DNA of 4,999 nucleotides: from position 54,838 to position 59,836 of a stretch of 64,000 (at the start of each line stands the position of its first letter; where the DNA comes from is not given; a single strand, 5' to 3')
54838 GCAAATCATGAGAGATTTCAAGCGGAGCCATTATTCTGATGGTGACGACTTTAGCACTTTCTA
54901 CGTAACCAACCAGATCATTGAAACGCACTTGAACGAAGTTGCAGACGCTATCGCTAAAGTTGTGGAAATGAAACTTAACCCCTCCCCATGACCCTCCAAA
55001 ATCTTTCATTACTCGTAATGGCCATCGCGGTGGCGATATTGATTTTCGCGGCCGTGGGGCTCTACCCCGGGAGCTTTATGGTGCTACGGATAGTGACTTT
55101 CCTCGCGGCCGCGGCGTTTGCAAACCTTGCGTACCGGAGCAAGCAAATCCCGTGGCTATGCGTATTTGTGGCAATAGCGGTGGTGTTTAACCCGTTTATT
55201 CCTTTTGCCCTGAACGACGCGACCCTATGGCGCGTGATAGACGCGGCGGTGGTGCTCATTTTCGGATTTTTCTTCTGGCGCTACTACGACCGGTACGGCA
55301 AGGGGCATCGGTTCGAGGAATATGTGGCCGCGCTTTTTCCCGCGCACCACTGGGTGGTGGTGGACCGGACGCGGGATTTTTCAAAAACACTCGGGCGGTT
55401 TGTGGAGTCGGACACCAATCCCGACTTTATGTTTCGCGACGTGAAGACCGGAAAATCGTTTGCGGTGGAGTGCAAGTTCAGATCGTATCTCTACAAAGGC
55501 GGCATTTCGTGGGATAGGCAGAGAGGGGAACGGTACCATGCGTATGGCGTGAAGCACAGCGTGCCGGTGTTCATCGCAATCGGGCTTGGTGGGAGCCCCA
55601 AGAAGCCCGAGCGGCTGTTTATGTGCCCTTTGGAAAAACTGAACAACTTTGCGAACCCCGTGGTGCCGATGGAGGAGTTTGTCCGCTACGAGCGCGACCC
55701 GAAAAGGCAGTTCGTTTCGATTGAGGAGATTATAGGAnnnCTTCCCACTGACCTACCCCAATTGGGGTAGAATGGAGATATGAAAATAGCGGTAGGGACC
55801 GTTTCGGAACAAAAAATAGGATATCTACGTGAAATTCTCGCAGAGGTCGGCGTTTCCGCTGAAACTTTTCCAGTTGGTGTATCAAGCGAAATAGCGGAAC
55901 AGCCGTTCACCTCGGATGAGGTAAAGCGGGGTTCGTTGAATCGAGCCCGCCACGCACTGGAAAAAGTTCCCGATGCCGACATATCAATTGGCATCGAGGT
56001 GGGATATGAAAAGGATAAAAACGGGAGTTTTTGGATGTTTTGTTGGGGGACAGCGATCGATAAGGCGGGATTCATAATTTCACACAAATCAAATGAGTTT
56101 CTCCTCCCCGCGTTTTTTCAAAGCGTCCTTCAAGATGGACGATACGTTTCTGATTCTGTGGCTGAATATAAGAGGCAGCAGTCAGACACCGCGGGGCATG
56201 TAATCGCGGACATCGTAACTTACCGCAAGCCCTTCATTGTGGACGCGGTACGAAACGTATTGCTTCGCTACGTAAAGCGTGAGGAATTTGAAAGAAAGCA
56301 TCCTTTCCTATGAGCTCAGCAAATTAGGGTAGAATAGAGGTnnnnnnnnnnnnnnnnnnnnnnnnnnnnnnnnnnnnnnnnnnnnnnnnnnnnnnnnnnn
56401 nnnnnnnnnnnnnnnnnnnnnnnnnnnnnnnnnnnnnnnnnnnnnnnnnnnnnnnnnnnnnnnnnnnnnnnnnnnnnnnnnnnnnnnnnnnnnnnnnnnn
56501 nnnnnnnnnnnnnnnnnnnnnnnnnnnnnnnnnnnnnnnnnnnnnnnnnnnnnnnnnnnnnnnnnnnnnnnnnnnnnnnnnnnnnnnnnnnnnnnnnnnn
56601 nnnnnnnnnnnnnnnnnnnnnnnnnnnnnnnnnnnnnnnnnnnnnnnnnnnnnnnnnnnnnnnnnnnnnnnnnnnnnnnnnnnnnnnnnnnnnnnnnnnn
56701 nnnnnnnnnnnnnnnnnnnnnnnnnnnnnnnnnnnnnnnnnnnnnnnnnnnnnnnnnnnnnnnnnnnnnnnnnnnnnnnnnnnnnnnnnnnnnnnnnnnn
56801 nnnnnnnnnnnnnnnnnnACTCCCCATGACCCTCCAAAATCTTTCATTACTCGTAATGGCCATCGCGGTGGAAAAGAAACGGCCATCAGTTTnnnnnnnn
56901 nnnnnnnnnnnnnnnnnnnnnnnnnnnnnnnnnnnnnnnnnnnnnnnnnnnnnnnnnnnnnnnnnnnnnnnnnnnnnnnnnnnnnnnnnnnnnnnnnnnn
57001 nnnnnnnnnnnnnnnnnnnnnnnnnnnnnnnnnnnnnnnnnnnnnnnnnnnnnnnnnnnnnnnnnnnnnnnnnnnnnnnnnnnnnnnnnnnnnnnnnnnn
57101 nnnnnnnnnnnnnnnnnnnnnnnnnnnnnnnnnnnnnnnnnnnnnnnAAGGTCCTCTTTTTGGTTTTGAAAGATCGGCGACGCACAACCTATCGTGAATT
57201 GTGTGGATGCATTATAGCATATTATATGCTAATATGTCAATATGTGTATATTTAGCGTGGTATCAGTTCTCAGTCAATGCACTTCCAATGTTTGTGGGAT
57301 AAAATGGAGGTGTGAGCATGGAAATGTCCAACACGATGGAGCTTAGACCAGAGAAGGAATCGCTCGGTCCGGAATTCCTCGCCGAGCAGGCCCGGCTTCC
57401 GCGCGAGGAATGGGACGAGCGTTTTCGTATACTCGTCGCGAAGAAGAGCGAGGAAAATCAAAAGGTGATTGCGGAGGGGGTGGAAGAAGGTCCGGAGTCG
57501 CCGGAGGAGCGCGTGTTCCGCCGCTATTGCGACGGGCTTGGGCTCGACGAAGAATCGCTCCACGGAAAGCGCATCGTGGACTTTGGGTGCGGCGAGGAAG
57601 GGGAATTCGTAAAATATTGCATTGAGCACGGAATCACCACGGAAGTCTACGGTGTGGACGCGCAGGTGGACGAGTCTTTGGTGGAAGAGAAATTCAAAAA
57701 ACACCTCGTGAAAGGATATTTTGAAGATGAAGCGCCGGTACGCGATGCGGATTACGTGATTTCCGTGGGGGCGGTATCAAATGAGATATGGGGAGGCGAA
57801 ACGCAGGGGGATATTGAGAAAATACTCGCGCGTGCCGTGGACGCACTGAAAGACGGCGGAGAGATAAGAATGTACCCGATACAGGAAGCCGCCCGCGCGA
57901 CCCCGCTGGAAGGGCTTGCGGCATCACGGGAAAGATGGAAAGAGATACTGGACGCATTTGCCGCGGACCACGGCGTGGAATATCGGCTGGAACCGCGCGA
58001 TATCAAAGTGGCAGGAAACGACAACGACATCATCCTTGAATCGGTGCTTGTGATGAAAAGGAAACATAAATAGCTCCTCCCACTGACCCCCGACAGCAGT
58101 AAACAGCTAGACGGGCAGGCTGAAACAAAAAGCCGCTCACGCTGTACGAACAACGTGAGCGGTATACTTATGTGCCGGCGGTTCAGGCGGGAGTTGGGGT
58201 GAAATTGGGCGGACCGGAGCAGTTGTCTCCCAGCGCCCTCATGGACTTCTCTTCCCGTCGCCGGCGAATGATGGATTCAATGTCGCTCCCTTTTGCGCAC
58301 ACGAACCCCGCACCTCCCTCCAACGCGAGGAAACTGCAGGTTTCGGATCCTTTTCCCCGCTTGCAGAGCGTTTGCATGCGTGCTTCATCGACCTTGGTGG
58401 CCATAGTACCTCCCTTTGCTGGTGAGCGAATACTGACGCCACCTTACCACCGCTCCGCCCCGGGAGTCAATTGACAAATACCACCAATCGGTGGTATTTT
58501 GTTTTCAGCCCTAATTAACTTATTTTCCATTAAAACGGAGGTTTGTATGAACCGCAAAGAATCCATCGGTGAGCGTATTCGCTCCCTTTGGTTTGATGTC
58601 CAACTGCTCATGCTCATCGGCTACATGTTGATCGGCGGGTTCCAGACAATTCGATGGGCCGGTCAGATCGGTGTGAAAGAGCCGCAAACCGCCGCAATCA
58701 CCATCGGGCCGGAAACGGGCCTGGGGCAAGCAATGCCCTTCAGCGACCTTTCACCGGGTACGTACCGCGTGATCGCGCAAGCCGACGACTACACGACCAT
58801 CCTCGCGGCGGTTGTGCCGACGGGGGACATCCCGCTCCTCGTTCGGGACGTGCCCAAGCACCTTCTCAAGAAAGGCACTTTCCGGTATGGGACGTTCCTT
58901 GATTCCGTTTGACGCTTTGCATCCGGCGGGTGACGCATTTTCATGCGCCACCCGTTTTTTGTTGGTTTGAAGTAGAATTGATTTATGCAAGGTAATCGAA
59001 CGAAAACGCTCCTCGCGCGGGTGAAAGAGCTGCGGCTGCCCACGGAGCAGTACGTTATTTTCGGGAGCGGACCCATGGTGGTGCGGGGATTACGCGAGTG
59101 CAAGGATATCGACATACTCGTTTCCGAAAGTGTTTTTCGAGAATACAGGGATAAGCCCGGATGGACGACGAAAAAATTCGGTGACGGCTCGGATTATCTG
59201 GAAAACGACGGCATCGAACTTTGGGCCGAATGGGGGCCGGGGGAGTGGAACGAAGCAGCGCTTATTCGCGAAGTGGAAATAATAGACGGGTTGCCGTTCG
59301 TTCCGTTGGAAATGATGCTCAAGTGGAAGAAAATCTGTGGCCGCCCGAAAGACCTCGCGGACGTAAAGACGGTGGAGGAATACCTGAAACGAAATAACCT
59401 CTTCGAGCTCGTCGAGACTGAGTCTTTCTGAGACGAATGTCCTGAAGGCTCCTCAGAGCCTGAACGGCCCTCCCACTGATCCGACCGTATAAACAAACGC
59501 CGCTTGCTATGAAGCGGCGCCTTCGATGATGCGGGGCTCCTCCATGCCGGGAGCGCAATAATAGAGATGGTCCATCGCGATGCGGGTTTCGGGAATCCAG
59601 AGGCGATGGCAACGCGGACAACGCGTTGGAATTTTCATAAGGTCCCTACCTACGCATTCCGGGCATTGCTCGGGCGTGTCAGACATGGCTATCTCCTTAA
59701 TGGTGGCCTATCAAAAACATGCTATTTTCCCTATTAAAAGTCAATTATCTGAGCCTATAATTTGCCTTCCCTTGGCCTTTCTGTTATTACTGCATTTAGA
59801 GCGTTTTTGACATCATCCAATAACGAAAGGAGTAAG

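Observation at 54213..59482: Recurring stop-codon-adjacent motif TAG-CT(Y).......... at the 3' ends of island genes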

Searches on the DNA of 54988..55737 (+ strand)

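Call 38: search_rna_families(sources=[L009, L010, L011], threshold=gathering)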
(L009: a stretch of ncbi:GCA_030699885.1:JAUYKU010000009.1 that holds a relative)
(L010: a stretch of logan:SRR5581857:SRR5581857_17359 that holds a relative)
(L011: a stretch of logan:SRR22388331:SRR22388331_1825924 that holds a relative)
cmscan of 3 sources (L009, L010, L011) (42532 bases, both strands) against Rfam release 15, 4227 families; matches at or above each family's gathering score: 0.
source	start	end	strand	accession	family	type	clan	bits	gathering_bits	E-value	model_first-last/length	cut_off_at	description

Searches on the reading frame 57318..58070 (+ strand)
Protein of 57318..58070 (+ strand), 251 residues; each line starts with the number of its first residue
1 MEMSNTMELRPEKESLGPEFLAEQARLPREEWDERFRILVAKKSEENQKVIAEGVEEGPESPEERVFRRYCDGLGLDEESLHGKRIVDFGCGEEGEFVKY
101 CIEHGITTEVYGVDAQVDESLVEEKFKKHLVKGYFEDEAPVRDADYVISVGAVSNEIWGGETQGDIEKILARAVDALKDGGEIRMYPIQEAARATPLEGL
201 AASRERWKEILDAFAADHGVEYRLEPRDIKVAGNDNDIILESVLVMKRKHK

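Call 11: search_protein_families(library=pfam, proteins=[window:57318-58070:+], max_evalue=0.01)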
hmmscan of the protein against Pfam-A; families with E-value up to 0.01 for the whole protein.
window:57318-58070:+ (251 aa): 3 families
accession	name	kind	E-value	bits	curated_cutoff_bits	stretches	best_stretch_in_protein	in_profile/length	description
PF13489.12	Methyltransf_23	-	0.00023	21.4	27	1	65-148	4-86/164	Methyltransferase domain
PF08241.18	Methyltransf_11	-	0.00033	21.7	21.2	1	87-183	1-93/95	Methyltransferase domain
PF08242.18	Methyltransf_12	-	0.0019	19.3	30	1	87-182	1-97/98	Methyltransferase domain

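Call 14: find_encoding_contigs(protein=window:57318-58070:+, flank=10000, max_places=10)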
Protein window:57318-58070:+ (251 aa): 6 contigs read that carry it; 5 places shown.
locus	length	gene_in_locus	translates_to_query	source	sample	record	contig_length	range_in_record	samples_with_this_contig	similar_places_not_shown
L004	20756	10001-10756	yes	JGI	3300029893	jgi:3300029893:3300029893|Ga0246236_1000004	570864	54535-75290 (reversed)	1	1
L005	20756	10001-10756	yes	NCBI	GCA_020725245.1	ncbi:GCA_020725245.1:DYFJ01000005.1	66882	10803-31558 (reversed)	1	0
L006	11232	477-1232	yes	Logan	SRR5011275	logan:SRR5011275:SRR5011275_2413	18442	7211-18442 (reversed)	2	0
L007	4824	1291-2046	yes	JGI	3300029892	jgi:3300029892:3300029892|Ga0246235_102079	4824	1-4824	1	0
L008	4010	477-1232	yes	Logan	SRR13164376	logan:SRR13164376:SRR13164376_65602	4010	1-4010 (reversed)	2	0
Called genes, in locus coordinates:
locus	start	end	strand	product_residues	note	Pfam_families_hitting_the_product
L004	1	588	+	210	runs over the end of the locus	-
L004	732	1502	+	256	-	-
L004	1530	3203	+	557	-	PF02518:HATPase_c (faint), PF13589:HATPase_c_3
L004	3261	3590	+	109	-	PF01741:MscL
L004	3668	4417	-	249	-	PF02163:Peptidase_M50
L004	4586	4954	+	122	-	PF07237:DUF1428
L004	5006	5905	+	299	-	PF03602:Cons_hypoth95 (faint), PF01555:N6_N4_Mtase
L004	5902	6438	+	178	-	-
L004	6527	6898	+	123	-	-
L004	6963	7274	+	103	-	-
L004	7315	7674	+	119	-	PF04480:DUF559 (weak)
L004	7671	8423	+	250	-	PF20619:DUF6804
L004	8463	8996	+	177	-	PF01931:NTPase_I-T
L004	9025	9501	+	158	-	-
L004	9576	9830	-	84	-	-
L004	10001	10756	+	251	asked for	-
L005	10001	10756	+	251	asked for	-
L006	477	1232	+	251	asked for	-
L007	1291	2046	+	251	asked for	-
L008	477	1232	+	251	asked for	-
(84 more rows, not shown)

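Call 40: find_homologous_proteins(query=window:57318-58070:+, max_evalue=0.00001)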
Query window:57318-58070:+ (251 aa): 56 proteins with E <= 0.00001 among 1238 candidates.
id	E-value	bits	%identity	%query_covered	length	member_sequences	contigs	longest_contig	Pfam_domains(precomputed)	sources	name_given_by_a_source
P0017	2.8e-161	553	100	100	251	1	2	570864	-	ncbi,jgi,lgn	-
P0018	3.1e-136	471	88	97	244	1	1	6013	-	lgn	-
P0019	3.2e-113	396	71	99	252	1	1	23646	-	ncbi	ncbi:MAG: class I SAM-dependent methyltransferase [Candidatus Jorgensenbacteria bacterium]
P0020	1.9e-83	298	55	98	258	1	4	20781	PF13489.13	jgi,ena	-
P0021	2.6e-83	298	56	98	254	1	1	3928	-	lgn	-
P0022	1.8e-82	295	56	98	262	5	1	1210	PF13847.13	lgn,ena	-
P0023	1.9e-82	295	57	94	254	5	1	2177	PF13847.13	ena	-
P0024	6.8e-82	293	55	98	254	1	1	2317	PF13847.13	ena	-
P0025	6.9e-82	293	56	96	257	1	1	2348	PF13847.13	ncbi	-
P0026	1.2e-81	292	57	96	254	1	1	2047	-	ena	-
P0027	3.9e-81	291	56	94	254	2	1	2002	PF13847.13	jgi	-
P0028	4.5e-81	290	56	98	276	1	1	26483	-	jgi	jgi:SAM-dependent methyltransferase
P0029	1.5e-80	289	56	94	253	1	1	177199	PF13847.13,PF13649.13,PF01728.26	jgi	-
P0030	1.6e-80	289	55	98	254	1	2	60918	-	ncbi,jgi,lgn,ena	-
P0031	5.4e-80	287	55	96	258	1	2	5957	-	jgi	-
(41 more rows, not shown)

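Call 41: find_encoding_contigs(protein=P0018, flank=10000, max_places=3)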
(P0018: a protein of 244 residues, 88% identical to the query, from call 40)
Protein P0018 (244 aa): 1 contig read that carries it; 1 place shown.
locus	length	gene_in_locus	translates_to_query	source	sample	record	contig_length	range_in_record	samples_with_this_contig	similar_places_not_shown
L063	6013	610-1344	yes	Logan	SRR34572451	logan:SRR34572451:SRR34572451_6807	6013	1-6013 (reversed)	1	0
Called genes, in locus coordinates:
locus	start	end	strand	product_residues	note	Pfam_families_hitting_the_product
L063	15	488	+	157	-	-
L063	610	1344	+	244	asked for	-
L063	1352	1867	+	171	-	PF00186:DHFR_1 (weak), PF01872:RibD_C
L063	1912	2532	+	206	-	PF13628:DUF4142, PF03713:DUF305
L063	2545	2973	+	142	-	PF00293:NUDIX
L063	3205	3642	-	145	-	PF01230:HIT, PF11969:DcpS_C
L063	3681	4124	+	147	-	PF00293:NUDIX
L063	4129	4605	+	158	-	PF03073:TspO_MBR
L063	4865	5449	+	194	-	PF13302:Acetyltransf_3, PF13420:Acetyltransf_4, PF13523:Acetyltransf_8, PF00583:Acetyltransf_1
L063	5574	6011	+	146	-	?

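Call 42: find_encoding_contigs(protein=P0019, flank=10000, max_places=3)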
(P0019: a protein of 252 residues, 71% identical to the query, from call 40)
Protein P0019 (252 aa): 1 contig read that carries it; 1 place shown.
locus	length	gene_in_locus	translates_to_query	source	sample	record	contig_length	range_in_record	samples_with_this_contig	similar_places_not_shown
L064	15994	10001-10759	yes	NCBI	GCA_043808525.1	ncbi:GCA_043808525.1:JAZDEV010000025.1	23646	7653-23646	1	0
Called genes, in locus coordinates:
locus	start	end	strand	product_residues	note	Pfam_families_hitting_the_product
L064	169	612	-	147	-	-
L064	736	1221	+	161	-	PF12385:Peptidase_C70, PF13529:Peptidase_C39_2, PF03412:Peptidase_C39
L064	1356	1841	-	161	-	-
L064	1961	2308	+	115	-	PF03819:MazG, PF12643:MazG-like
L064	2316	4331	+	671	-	PF04851:ResIII (faint), PF09848:SLFN-g3_helicase, PF00717:Peptidase_S24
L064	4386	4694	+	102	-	-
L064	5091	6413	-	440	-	PF05970:PIF1, PF13245:AAA_19, PF13401:AAA_22, PF13604:AAA_30, PF21530:Pif1_2B_dom (weak)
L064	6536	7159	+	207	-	PF13482:RNase_H_2, PF10108:DNA_pol_B_exo2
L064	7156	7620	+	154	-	-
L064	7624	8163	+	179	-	PF13302:Acetyltransf_3, PF13420:Acetyltransf_4, PF13523:Acetyltransf_8 (weak), PF00583:Acetyltransf_1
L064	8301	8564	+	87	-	PF12840:HTH_20 (weak), PF01022:HTH_5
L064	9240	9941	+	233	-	-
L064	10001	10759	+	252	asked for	-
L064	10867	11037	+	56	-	-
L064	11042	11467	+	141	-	PF02661:Fic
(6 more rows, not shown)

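Call 69: search_protein_families(library=padloc, proteins=[window:57318-58070:+], max_evalue=0.001)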
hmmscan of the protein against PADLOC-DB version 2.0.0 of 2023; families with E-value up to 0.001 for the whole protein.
window:57318-58070:+ (251 aa): 0 families

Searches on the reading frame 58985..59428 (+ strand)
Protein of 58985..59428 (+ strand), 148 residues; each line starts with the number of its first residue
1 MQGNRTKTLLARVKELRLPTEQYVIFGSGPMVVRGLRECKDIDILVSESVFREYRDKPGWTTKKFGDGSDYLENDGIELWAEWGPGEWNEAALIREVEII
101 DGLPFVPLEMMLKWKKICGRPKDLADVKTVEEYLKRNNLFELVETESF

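Call 11: search_protein_families(library=pfam, proteins=[window:58985-59428:+], max_evalue=0.01)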
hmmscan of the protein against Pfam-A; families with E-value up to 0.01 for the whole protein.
window:58985-59428:+ (148 aa): 0 families

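Call 52: find_related_loci(query=window:58985-59428:+, collection=viral_contigs, flank=3000)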
Query window:58985-59428:+ (148 aa) in viral_contigs; peptide patterns used: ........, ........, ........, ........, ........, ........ (x = any residue, [..] = any of these).
6 stretches matched a pattern, but none encodes a relative of the query by tblastn (E <= 1e-3).

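Call 54: find_related_loci(query=window:58985-59428:+, collection=metagenome_contigs, flank=6000)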
Query window:58985-59428:+ (148 aa) in metagenome_contigs; peptide patterns used: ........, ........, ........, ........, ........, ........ (x = any residue, [..] = any of these).
123 stretches matched a pattern; 3 encode a relative of the query (tblastn E <= 1e-3); 3 distinct loci.
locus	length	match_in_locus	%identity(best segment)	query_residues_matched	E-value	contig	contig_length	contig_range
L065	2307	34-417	52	9-134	2e-40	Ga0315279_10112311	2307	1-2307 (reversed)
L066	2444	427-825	40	9-137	8e-27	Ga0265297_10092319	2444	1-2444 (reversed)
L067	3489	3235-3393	51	1-53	5e-16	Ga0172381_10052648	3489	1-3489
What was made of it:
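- Tried and rejected: The metagenome scan with the 148-aa protein gave 3 distant short contigs (call 54).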

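Call 69: search_protein_families(library=padloc, proteins=[window:58985-59428:+], max_evalue=0.001)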
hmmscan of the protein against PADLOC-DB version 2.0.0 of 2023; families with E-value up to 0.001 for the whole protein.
window:58985-59428:+ (148 aa): 0 families

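Call 70: search_protein_families(library=ncbifam, proteins=[window:58985-59428:+], max_evalue=0.001)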
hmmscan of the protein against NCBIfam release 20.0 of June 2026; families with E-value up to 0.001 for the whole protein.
window:58985-59428:+ (148 aa): 0 families

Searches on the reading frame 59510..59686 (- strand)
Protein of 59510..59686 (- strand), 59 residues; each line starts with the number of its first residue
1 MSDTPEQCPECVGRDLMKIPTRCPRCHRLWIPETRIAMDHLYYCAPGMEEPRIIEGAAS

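Call 62: search_protein_families(library=pfam, proteins=[window:59510-59686:-], max_evalue=0.001)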
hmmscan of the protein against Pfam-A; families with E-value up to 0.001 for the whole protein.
window:59510-59686:- (59 aa): 1 family
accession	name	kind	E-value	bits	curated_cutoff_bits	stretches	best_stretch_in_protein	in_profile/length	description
PF23470.1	Zn_ribbon_PF0610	-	0.00023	21.3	26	1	5-38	1-36/39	PF0610 rubredoxin-like zinc beta-ribbon domain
